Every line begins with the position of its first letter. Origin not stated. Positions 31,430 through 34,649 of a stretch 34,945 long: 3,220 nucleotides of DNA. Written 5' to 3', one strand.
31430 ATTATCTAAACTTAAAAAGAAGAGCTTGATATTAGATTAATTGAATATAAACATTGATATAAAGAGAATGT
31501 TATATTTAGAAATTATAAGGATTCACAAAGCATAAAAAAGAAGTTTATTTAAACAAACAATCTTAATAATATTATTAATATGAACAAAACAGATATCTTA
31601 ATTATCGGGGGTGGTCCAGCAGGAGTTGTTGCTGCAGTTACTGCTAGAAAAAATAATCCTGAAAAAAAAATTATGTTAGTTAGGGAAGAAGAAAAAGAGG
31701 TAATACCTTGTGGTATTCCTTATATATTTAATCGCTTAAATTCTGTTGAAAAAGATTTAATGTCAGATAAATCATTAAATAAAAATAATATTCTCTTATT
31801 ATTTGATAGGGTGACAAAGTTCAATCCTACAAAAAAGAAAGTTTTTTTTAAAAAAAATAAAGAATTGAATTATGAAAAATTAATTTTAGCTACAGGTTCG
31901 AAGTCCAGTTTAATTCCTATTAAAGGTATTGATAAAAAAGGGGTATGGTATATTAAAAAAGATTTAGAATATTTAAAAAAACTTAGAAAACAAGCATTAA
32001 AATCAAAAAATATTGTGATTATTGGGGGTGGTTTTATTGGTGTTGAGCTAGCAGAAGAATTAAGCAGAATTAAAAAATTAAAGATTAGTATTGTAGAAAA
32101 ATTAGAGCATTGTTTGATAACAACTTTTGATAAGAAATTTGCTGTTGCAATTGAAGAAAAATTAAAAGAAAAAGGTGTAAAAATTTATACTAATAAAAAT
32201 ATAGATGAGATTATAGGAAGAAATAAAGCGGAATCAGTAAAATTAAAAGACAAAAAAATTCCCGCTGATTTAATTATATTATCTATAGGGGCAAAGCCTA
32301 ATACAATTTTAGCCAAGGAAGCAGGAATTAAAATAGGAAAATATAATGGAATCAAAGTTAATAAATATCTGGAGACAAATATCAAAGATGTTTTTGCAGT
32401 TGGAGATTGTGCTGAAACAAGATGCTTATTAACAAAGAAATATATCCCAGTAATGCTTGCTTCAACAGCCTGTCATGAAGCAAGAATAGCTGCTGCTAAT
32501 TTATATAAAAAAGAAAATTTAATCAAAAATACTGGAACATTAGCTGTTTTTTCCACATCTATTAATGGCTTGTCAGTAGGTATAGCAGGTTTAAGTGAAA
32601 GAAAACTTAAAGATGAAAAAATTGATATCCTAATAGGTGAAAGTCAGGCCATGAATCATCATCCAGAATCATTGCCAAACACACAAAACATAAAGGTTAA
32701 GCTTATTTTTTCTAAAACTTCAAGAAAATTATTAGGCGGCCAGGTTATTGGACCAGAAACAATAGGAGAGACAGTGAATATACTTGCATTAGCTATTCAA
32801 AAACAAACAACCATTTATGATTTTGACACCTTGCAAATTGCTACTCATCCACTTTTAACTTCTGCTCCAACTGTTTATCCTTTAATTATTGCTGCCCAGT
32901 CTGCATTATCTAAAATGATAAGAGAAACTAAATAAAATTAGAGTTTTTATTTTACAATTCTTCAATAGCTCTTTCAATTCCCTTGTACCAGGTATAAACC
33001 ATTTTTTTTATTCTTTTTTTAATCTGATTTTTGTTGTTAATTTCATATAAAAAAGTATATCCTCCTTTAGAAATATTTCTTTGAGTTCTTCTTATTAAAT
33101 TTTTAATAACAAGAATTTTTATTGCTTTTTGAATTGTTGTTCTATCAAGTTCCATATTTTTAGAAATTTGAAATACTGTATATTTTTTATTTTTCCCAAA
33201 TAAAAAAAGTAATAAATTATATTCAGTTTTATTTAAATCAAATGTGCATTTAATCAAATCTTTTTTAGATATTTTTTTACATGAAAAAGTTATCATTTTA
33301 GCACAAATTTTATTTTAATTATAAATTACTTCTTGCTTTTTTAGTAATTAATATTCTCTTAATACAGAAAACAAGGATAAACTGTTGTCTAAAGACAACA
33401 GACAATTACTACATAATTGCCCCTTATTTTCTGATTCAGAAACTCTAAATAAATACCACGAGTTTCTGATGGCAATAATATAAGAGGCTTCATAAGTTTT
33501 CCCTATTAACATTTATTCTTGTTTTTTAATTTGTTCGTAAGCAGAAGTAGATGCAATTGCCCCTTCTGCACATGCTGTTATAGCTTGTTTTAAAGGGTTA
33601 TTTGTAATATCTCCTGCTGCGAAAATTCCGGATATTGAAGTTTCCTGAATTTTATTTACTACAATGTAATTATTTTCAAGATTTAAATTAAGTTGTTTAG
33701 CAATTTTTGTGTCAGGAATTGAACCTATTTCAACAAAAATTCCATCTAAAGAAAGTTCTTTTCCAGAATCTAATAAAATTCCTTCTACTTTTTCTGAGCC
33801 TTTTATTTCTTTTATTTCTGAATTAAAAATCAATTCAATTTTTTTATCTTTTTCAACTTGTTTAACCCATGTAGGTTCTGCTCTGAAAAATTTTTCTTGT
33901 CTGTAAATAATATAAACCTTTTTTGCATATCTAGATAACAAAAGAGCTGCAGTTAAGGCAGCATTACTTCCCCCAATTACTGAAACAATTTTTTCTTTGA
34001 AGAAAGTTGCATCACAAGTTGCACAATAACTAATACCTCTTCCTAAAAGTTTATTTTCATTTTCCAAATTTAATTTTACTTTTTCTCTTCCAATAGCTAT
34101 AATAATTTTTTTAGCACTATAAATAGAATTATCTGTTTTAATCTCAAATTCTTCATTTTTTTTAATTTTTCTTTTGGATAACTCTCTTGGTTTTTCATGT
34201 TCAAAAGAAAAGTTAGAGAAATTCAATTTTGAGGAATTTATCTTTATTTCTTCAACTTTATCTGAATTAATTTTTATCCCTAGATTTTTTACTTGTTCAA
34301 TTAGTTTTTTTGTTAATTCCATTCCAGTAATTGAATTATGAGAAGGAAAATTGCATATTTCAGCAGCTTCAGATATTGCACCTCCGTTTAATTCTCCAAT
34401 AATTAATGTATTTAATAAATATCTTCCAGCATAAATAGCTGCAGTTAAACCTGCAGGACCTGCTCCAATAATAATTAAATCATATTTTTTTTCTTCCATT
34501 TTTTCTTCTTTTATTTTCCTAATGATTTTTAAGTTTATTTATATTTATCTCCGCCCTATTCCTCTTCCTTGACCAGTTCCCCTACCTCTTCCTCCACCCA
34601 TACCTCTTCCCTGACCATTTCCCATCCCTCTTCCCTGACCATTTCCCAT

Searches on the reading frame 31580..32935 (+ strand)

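Call 9: search_protein_families(library=pfam, proteins=[window:31580-32935:+], max_evalue=0.001)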
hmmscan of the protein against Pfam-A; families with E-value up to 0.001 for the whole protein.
window:31580-32935:+ (451 aa): 14 families
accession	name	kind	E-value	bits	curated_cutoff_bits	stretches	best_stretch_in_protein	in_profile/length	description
PF07992.20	Pyr_redox_2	-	2.1e-65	221.5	26.1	1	5-286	2-278/291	Pyridine nucleotide-disulphide oxidoreductase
PF00070.33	Pyr_redox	-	5e-19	69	22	1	144-224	1-81/82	Pyridine nucleotide-disulphide oxidoreductase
PF02852.28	Pyr_redox_dim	-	1e-13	51.9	25.3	1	330-429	8-105/110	Pyridine nucleotide-disulphide oxidoreductase, dimerisation domain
PF03486.20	HI0933_like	-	9.6e-12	45.3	50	0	5-35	2-30/244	HI0933-like protein Rossmann domain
PF13738.12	Pyr_redox_3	-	1e-11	45.1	30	1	92-275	119-305/305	Pyridine nucleotide-disulphide oxidoreductase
PF01266.30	DAO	-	3.4e-08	33.8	27.9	0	145-174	2-30/353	FAD dependent oxidoreductase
PF13450.12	NAD_binding_8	-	1.3e-06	29.1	21.9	0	147-178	1-31/68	NAD(P)-binding Rossmann-like domain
PF00890.30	FAD_binding_2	-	2.1e-06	27.6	20.4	0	5-38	1-32/414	FAD binding domain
PF12831.13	FAD_oxidored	-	4.2e-06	26.7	27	1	5-36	1-30/416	FAD dependent oxidoreductase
PF01134.28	GIDA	-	1e-05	25.3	22.1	0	5-27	1-23/391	Glucose inhibited division protein A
PF01946.23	Thi4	-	1.7e-05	24.6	26.2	0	3-35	17-48/235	Thi4 family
PF05834.18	Lycopene_cycl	-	1.9e-05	24.4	23.4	0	5-38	1-34/380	Lycopene cyclase protein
PF04820.20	Trp_halogenase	-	0.00025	20.5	21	0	5-45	1-43/458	Tryptophan halogenase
PF13454.12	NAD_binding_9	-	0.00037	20.9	21.8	0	146-175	1-33/155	FAD-NAD(P)-binding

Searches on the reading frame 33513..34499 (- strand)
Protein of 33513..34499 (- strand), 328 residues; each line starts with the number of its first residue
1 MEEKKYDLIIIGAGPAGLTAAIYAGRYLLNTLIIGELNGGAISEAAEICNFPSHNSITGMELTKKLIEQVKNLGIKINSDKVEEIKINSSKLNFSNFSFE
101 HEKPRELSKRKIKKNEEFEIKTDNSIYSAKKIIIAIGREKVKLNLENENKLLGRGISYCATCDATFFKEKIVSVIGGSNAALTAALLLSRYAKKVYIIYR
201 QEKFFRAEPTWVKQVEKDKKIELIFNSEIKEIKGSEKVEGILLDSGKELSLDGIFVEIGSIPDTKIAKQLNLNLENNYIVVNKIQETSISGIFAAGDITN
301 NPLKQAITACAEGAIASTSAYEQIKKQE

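Call 86: search_protein_families(library=ncbifam, proteins=[window:33513-34499:-], max_evalue=0.00001)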
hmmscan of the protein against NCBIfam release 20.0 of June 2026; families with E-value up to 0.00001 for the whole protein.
window:33513-34499:- (328 aa): 49 families (the best 25 are shown)
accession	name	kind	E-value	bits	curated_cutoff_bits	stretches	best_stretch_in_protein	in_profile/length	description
TIGR01292.1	TRX_reduct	equivalog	4.6e-89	298.2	343.45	2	110-323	81-299/300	thioredoxin-disulfide reductase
TIGR03143.1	AhpF_homolog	hypoth_equivalog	3.4e-64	217.4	687.65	1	3-326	2-310/555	putative alkyl hydroperoxide reductase F subunit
TIGR03140.1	AhpF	equivalog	2.3e-58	198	502.9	1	3-324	210-512/515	alkyl hydroperoxide reductase subunit F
NF007614.0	PRK10262.1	equivalog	1.8e-45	155.5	644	2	114-320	91-310/321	thioredoxin-disulfide reductase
TIGR04018.1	Bthiol_YpdA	hypoth_equivalog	9.9e-26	90.3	339.9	1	7-302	1-292/316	YpdA family putative bacillithiol disulfide reductase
TIGR01350.1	lipoamide_DH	equivalog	4.3e-24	85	408.8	1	5-324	1-333/461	dihydrolipoyl dehydrogenase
NF004945.0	PRK06292.2-3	equivalog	1.7e-18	66.8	494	1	4-305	2-311/457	dihydrolipoyl dehydrogenase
NF004776.0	PRK06116.1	equivalog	7.1e-18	64.8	480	1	3-325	2-330/450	glutathione-disulfide reductase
NF004943.0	PRK06292.2-1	equivalog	7.7e-17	61.2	432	1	4-299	2-308/456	dihydrolipoyl dehydrogenase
TIGR02053.1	MerA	equivalog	1.1e-16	60.9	454.45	1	6-323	1-331/465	mercury(II) reductase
NF005883.0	PRK07845.1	equivalog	3.4e-14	52.7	479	1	213-317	225-331/466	NAD(P)H-quinone dehydrogenase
NF041853.1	hythiocyan_redase_MerA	equivalog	7.9e-14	51.3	650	1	4-300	2-296/440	hypothiocyanous acid reductase MerA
NF003585.0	PRK05249.1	equivalog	9.2e-14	50.9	465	1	2-326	3-339/464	Si-specific NAD(P)(+) transhydrogenase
TIGR03385.1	CoA_CoA_reduc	equivalog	1.1e-13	50.8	578.8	1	8-300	2-284/439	CoA-disulfide reductase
TIGR01424.1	gluta_reduc_2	equivalog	2.4e-13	49.5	606.05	1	6-322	3-325/446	glutathione-disulfide reductase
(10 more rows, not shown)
